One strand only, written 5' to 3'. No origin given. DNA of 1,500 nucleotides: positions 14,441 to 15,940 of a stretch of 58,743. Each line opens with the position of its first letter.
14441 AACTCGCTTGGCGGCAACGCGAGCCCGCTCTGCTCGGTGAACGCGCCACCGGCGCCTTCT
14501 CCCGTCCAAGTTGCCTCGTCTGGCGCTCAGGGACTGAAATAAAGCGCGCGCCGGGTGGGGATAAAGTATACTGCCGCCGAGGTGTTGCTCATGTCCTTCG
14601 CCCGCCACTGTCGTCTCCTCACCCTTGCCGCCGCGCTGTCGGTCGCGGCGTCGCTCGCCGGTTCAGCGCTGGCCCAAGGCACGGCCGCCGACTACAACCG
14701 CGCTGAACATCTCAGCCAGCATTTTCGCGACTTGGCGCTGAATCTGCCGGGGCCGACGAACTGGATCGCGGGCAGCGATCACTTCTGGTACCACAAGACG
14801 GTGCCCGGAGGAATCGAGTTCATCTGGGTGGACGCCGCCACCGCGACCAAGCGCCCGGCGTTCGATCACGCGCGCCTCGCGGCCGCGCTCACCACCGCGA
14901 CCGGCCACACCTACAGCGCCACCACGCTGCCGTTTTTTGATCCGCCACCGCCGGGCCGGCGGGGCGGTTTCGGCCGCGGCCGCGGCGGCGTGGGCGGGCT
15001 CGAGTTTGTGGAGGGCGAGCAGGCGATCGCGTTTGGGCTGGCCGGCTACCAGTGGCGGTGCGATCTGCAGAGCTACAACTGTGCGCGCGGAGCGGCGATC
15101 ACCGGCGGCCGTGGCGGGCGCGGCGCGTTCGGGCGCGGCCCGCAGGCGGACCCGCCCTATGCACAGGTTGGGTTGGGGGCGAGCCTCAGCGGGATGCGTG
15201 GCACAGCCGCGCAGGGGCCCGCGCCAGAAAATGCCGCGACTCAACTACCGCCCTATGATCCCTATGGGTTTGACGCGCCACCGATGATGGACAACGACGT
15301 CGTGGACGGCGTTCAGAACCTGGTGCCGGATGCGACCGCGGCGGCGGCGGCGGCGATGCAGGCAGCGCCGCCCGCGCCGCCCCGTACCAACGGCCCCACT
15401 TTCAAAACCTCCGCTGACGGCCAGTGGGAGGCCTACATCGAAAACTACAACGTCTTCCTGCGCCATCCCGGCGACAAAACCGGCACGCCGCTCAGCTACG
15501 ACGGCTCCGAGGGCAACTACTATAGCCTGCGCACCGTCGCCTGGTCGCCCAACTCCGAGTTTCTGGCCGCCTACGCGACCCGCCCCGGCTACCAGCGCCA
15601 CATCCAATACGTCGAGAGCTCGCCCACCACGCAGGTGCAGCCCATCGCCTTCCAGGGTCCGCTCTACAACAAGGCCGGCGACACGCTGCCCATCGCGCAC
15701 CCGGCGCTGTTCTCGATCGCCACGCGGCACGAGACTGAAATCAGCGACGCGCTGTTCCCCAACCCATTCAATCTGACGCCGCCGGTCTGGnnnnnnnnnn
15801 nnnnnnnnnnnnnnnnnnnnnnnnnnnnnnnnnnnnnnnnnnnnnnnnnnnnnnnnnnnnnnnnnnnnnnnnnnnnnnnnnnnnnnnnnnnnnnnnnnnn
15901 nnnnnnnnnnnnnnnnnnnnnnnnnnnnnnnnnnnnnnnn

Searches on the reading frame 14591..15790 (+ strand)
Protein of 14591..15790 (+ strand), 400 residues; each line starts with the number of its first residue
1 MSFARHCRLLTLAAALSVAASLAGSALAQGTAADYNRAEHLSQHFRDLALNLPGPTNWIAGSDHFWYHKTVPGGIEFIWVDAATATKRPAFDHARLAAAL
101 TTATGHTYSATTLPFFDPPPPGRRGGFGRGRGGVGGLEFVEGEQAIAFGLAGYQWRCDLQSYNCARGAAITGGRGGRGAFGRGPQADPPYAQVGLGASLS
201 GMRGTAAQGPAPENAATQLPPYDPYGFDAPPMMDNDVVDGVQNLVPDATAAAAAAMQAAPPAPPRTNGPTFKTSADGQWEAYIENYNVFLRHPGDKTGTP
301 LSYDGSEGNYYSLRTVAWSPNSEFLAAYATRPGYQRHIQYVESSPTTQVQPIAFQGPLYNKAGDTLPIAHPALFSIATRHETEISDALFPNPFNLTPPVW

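Call 75: find_homologous_proteins(query=window:14591-15790:+, max_evalue=1e-10)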
Query window:14591-15790:+ (400 aa): 84 proteins with E <= 1e-10 among 8000 candidates.
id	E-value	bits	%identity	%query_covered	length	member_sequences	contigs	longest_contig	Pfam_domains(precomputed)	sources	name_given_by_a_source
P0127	1.0e-136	475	58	92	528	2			PF00930.28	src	-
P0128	7.5e-95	337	43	100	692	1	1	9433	PF00326.28,PF00930.28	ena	-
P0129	8.2e-90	320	44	93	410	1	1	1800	PF00930.28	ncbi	ncbi:MAG TPA: DPP IV N-terminal domain-containing protein, partial [Terriglobia bacterium]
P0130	1.8e-87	313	48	88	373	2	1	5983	PF00930.28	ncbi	ncbi:MAG TPA: DPP IV N-terminal domain-containing protein, partial [Terriglobales bacterium]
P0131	1.1e-84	303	43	98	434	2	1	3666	PF00930.28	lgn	-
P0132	5.3e-80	288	51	43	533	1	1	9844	PF00930.28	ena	-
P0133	2.3e-76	276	41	99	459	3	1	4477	PF00930.28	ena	-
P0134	1.2e-74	270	42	93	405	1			PF00930.28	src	-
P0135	1.2e-73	267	40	93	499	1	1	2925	PF01327.27,PF00930.28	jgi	-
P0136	1.2e-72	264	41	36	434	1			PF00930.28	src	-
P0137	6.6e-71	258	38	96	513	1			PF00930.28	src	-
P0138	8.9e-71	258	43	89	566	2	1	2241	PF00930.28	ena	-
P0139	4.9e-70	255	40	94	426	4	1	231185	PF00930.28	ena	-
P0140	4.7e-68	249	39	95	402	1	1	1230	PF00930.28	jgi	-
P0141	1.5e-66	244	41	86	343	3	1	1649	-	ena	-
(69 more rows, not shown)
